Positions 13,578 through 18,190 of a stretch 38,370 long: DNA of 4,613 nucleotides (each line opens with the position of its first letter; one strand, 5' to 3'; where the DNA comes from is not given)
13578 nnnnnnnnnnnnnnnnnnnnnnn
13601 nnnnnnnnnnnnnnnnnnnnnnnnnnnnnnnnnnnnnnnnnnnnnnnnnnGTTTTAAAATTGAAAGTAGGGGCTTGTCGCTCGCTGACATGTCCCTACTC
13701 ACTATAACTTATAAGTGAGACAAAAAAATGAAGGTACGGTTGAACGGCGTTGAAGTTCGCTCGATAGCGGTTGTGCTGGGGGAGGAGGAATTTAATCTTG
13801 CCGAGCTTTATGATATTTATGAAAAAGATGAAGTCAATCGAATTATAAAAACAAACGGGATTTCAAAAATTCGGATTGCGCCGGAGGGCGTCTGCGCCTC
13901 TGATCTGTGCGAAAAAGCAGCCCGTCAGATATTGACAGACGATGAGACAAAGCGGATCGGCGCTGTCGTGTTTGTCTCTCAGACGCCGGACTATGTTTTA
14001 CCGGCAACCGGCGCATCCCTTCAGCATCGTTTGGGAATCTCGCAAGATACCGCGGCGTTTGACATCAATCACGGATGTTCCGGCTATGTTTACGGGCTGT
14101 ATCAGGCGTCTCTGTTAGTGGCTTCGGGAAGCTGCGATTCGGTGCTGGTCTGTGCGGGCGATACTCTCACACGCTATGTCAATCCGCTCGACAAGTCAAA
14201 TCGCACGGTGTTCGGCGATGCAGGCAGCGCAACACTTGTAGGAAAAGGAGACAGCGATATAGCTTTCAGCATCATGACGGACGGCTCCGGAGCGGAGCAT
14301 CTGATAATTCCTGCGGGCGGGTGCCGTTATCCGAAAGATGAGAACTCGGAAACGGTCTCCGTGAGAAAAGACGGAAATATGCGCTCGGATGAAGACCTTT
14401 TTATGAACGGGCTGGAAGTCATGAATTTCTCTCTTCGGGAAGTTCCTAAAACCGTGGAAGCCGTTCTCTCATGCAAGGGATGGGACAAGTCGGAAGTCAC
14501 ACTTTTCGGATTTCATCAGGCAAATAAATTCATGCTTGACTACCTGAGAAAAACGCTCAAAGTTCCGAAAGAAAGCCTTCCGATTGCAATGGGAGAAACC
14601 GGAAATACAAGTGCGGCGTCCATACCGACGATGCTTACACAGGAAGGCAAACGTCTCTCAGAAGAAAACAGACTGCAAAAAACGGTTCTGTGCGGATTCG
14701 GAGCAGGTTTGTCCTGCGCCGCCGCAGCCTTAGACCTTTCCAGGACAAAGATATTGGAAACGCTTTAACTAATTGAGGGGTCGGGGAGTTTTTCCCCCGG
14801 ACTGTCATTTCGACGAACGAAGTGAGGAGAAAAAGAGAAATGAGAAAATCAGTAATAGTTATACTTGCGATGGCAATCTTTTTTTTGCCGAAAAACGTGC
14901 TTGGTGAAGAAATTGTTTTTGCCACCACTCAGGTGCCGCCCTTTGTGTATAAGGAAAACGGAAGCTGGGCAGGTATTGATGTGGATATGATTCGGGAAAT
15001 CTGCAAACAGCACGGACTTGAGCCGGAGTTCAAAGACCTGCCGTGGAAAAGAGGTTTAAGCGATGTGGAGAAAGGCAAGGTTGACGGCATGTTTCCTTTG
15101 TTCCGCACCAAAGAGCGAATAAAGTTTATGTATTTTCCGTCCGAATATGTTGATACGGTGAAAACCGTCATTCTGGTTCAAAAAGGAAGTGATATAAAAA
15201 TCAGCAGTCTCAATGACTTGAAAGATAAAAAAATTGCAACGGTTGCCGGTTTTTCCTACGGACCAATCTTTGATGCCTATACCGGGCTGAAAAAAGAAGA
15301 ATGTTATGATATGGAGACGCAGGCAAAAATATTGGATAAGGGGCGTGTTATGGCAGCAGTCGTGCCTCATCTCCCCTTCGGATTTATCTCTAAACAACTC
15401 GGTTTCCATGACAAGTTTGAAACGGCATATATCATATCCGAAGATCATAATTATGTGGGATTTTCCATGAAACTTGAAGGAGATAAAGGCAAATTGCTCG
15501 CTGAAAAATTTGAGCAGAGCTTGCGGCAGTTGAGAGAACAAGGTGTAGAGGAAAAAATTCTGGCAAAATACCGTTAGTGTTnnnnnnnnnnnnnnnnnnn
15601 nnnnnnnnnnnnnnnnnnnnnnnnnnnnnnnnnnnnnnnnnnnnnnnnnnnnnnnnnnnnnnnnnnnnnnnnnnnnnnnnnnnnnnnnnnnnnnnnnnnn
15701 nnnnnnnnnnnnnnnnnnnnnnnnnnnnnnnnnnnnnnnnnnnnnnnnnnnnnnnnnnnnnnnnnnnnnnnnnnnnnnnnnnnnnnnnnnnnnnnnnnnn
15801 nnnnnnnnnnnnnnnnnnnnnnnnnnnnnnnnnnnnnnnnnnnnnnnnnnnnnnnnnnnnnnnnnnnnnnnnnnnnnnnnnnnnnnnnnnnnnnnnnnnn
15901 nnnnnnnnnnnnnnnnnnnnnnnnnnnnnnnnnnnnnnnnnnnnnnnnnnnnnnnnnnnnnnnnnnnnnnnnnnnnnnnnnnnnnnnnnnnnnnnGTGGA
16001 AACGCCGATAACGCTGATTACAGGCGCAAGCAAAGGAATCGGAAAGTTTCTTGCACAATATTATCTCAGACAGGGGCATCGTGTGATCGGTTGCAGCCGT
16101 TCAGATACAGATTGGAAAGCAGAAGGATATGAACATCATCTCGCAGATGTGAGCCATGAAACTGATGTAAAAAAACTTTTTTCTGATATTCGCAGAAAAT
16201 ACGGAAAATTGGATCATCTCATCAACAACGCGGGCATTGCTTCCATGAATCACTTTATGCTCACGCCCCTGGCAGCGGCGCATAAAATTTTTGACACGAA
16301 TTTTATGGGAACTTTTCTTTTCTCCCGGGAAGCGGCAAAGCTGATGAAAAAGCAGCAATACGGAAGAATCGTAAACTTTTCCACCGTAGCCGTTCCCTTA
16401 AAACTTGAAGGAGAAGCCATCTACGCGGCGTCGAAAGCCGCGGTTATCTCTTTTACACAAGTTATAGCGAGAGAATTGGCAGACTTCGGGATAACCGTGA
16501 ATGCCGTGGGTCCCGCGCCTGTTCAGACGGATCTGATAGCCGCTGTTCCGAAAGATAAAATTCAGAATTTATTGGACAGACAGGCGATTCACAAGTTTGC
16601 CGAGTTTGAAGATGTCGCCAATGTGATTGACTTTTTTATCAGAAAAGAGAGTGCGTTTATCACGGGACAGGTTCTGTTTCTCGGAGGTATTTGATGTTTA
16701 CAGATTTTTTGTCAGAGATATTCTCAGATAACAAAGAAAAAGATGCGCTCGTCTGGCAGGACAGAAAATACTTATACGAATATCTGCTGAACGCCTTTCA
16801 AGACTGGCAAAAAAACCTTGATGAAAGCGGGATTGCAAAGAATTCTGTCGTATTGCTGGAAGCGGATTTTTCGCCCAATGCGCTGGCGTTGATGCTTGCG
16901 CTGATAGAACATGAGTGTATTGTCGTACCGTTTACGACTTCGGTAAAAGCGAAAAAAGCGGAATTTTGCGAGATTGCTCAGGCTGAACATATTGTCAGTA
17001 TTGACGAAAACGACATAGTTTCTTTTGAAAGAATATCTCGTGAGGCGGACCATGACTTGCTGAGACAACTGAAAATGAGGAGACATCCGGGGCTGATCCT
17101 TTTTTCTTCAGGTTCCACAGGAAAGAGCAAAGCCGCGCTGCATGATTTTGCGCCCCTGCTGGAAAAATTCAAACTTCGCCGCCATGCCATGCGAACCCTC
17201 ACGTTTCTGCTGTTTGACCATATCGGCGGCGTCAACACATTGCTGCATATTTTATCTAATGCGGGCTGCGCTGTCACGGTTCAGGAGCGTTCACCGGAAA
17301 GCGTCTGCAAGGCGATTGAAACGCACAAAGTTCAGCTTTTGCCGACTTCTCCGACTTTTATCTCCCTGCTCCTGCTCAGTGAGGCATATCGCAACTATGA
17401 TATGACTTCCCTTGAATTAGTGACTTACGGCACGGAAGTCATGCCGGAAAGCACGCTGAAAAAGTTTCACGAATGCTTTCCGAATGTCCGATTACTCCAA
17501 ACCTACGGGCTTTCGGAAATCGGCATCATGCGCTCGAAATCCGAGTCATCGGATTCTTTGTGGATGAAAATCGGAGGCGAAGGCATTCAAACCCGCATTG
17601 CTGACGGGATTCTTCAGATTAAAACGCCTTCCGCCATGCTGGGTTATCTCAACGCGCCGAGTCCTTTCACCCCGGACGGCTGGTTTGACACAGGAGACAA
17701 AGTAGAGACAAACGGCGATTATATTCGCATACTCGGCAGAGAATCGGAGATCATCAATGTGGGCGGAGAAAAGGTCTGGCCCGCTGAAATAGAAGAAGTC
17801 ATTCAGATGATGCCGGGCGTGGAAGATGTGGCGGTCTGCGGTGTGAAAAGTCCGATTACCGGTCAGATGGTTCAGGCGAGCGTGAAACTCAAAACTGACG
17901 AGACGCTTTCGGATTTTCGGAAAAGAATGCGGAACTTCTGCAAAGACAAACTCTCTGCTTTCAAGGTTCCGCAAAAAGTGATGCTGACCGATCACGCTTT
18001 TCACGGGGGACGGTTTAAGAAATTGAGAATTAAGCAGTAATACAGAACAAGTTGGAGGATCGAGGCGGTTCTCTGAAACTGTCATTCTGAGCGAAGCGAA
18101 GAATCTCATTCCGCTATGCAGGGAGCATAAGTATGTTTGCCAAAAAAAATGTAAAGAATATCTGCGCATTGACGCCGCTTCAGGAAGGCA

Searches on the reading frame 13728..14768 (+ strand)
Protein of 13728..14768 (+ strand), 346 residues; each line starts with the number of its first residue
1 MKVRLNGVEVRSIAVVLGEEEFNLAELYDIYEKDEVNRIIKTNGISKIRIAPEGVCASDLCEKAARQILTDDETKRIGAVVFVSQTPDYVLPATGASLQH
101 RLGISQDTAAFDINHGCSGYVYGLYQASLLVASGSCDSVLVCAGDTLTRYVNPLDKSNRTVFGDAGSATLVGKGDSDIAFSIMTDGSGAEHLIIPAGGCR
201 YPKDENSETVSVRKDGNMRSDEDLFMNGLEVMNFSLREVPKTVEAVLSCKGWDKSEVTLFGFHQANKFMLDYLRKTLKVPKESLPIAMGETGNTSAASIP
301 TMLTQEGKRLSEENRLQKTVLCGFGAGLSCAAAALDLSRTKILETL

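Call 12: search_protein_families(library=pfam, proteins=[window:13728-14768:+], max_evalue=0.00001)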
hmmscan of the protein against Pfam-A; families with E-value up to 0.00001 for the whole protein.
window:13728-14768:+ (346 aa): 2 families
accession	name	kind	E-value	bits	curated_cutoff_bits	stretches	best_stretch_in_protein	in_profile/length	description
PF08541.16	ACP_syn_III_C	-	8.4e-20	71.2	26.6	1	250-335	4-88/90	3-Oxoacyl-[acyl-carrier-protein (ACP)] synthase III C terminal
PF08545.16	ACP_syn_III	-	4.9e-19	68.4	24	1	111-186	1-80/80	3-Oxoacyl-[acyl-carrier-protein (ACP)] synthase III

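Call 18: find_encoding_contigs(protein=window:13728-14768:+, flank=10000, max_places=4)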
Protein window:13728-14768:+ (346 aa): 2 contigs read that carry it; 2 places shown.
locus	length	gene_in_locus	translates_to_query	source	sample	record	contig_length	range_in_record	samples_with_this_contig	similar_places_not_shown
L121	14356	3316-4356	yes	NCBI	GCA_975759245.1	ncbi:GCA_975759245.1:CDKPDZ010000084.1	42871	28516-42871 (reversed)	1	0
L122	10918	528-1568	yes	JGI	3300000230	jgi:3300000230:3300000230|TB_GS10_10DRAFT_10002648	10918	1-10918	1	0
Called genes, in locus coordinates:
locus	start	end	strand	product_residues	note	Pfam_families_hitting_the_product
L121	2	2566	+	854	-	?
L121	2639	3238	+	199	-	-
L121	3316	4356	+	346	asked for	PF08545:ACP_syn_III, PF08541:ACP_syn_III_C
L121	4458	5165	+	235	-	PF00497:SBP_bac_3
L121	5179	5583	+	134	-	-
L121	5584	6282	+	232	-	PF00106:adh_short, PF01370:Epimerase, PF08659:KR (weak), PF13561:adh_short_C2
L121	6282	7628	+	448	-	PF00501:AMP-binding, PF23562:AMP-binding_C_3 (faint), PF13193:AMP-binding_C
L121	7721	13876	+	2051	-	PF00668:Condensation, PF00550:PP-binding, PF00668:Condensation, PF00501:AMP-binding, PF13193:AMP-binding_C, PF00550:PP-binding, PF00668:Condensation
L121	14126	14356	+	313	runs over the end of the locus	PF04338:DUF481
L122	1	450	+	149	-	?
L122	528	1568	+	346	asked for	PF08545:ACP_syn_III, PF08541:ACP_syn_III_C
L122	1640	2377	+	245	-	PF00497:SBP_bac_3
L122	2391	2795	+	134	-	-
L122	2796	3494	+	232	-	PF00106:adh_short, PF01370:Epimerase, PF08659:KR (weak), PF13561:adh_short_C2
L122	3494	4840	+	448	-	PF00501:AMP-binding, PF23562:AMP-binding_C_3 (faint), PF13193:AMP-binding_C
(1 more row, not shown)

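Call 21: list_cluster_members(proteins=[window:13728-14768:+, window:4615-6480:+, window:27451-29085:+, window:35855-38062:+])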
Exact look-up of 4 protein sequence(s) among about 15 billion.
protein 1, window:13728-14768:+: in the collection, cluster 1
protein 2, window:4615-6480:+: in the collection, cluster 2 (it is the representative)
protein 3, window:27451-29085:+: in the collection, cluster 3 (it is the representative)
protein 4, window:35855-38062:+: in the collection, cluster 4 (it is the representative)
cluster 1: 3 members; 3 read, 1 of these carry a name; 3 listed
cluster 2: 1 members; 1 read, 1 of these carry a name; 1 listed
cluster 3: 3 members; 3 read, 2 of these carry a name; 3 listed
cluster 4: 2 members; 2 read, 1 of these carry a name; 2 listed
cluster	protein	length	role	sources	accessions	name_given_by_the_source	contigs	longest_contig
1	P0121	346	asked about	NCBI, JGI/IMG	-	-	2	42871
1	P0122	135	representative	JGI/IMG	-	-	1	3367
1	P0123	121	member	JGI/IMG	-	3-oxoacyl-[acyl-carrier-protein] synthase-3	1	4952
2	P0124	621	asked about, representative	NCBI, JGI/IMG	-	asparagine synthase (glutamine-hydrolysing)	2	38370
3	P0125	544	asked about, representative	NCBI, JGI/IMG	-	putative ATP-binding cassette transporter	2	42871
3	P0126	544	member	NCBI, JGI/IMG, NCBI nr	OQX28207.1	MAG: hypothetical protein BWK80_01320 [Desulfobacteraceae bacterium IS3]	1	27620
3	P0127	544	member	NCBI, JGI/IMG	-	-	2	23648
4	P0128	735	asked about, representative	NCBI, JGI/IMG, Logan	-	-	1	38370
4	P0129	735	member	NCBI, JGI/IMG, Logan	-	branched-chain amino acid transport system substrate-binding protein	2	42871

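Call 22: find_encoding_contigs(protein=P0126, flank=10000, max_places=4)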
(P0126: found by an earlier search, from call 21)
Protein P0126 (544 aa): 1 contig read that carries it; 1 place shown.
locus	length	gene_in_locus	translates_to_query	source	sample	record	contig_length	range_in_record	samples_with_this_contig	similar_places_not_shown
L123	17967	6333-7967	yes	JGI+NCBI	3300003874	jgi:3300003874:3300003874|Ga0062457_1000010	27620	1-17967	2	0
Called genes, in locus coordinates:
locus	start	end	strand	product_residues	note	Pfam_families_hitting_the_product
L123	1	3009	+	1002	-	PF00501:AMP-binding, PF13193:AMP-binding_C, PF00550:PP-binding, PF00668:Condensation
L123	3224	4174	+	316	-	PF04338:DUF481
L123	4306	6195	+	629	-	PF00144:Beta-lactamase, PF13354:Beta-lactamase2 (faint)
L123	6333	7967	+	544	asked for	PF00005:ABC_tran, PF02463:SMC_N (faint), PF13304:AAA_21 (faint)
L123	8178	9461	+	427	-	PF01145:Band_7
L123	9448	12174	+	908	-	PF01094:ANF_receptor, PF13433:Peripla_BP_5 (faint), PF13458:Peripla_BP_6, PF00496:SBP_bac_5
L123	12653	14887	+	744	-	PF13433:Peripla_BP_5 (faint), PF13458:Peripla_BP_6, PF01094:ANF_receptor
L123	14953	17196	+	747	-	PF13458:Peripla_BP_6, PF01094:ANF_receptor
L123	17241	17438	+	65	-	-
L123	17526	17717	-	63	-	-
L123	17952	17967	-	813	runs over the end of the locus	PF17764:PriA_3primeBD, PF00270:DEAD, PF04851:ResIII, PF18319:Zn_ribbon_PriA, PF00271:Helicase_C (weak), PF18074:PriA_C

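Call 23: find_encoding_contigs(protein=P0127, flank=10000, max_places=4)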
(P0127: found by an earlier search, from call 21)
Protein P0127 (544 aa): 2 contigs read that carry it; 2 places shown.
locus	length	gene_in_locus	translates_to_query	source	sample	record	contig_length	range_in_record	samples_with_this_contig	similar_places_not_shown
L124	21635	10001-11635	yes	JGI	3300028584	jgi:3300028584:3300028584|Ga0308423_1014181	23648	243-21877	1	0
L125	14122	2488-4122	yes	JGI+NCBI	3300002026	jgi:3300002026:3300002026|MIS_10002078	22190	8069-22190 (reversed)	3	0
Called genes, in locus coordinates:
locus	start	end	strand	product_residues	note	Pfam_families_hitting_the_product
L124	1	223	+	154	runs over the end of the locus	?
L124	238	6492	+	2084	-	PF00668:Condensation, PF00550:PP-binding, PF00668:Condensation, PF00501:AMP-binding, PF13193:AMP-binding_C, PF00550:PP-binding, PF00668:Condensation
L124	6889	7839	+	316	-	PF04338:DUF481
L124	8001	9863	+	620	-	PF00144:Beta-lactamase, PF13354:Beta-lactamase2 (faint)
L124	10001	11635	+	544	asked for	PF00005:ABC_tran, PF02463:SMC_N (faint), PF13304:AAA_21 (faint)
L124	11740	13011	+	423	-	PF01145:Band_7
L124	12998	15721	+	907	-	PF01094:ANF_receptor, PF13433:Peripla_BP_5 (faint), PF13458:Peripla_BP_6, PF00496:SBP_bac_5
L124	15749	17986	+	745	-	PF13458:Peripla_BP_6, PF01094:ANF_receptor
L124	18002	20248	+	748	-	PF13458:Peripla_BP_6, PF01094:ANF_receptor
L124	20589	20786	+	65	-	-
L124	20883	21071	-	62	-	-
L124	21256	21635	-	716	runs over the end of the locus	PF00270:DEAD, PF04851:ResIII, PF18319:Zn_ribbon_PriA, PF00271:Helicase_C (weak), PF18074:PriA_C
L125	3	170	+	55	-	?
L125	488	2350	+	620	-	PF00144:Beta-lactamase, PF13354:Beta-lactamase2 (faint)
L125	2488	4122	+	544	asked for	PF00005:ABC_tran, PF02463:SMC_N (faint), PF13304:AAA_21 (faint)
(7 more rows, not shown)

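Call 63: find_encoding_contigs(protein=P0132, flank=6000, max_places=4)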
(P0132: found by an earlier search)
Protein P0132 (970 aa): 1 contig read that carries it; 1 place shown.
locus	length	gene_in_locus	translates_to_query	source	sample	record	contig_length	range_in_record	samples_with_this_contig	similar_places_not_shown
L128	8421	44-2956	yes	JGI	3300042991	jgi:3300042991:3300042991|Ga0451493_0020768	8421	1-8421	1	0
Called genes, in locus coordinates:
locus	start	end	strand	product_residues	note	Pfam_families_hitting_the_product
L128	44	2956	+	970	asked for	PF00501:AMP-binding, PF13193:AMP-binding_C, PF00550:PP-binding, PF00668:Condensation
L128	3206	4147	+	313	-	PF04338:DUF481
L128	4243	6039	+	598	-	PF00144:Beta-lactamase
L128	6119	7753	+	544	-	PF00005:ABC_tran, PF02463:SMC_N (faint), PF13304:AAA_21 (faint)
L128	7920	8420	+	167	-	?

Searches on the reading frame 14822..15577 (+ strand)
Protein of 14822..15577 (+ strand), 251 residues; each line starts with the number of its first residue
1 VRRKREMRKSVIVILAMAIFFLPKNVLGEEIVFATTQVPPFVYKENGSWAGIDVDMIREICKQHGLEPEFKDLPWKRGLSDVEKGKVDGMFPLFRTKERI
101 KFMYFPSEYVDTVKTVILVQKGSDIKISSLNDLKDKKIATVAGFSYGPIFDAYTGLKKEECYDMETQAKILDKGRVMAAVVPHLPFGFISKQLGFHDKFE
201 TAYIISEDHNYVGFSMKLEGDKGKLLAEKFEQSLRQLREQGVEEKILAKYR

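Call 12: search_protein_families(library=pfam, proteins=[window:14822-15577:+], max_evalue=0.00001)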
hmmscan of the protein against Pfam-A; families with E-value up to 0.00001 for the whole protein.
window:14822-15577:+ (251 aa): 1 family
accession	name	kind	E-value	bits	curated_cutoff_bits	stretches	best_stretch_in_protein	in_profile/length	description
PF00497.25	SBP_bac_3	-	6.9e-22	78.1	26.4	1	34-250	5-129/132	Bacterial extracellular solute-binding proteins, family 3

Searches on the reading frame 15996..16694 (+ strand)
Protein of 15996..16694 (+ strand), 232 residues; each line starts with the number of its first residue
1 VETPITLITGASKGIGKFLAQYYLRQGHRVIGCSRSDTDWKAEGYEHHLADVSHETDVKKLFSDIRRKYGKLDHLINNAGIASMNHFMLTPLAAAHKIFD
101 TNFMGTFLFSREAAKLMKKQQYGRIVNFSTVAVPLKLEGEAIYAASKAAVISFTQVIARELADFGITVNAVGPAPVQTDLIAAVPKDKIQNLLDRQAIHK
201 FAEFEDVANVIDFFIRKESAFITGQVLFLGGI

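Call 12: search_protein_families(library=pfam, proteins=[window:15996-16694:+], max_evalue=0.00001)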
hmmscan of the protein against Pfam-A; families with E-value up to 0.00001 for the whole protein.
window:15996-16694:+ (232 aa): 4 families
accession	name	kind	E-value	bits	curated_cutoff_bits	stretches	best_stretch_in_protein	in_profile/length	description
PF13561.12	adh_short_C2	-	4.3e-47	161.1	27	1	10-229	1-231/236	Enoyl-(Acyl carrier protein) reductase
PF00106.31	adh_short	-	3.4e-46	157.6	26.6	1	5-187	2-193/195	short chain dehydrogenase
PF01370.27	Epimerase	-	1.6e-09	38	20.9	1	7-220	2-230/240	NAD dependent epimerase/dehydratase family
PF08659.16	KR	-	2.5e-07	31.2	22.6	1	6-155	3-161/180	KR domain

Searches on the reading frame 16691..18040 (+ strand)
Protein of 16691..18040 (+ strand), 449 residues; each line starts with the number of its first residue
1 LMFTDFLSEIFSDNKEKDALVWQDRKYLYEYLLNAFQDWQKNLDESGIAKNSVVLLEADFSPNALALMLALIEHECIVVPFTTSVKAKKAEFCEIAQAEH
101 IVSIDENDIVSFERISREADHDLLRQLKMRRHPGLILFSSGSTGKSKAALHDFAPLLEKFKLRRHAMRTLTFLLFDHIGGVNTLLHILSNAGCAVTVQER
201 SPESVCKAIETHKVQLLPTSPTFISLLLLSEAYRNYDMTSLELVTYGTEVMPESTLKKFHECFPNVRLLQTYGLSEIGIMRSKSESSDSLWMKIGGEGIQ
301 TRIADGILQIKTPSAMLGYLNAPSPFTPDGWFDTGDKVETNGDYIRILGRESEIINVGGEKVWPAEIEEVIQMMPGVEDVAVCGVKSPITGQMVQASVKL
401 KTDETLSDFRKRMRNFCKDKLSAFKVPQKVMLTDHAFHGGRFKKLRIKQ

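Call 12: search_protein_families(library=pfam, proteins=[window:16691-18040:+], max_evalue=0.00001)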
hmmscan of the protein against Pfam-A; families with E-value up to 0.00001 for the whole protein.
window:16691-18040:+ (449 aa): 2 families
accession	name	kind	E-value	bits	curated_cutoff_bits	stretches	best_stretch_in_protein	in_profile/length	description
PF00501.34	AMP-binding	-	1.7e-27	96.7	29.9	1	17-280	11-327/384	AMP-binding enzyme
PF13193.12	AMP-binding_C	-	1.1e-11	45.9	24.5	1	366-434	1-67/76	AMP-binding enzyme C-terminal domain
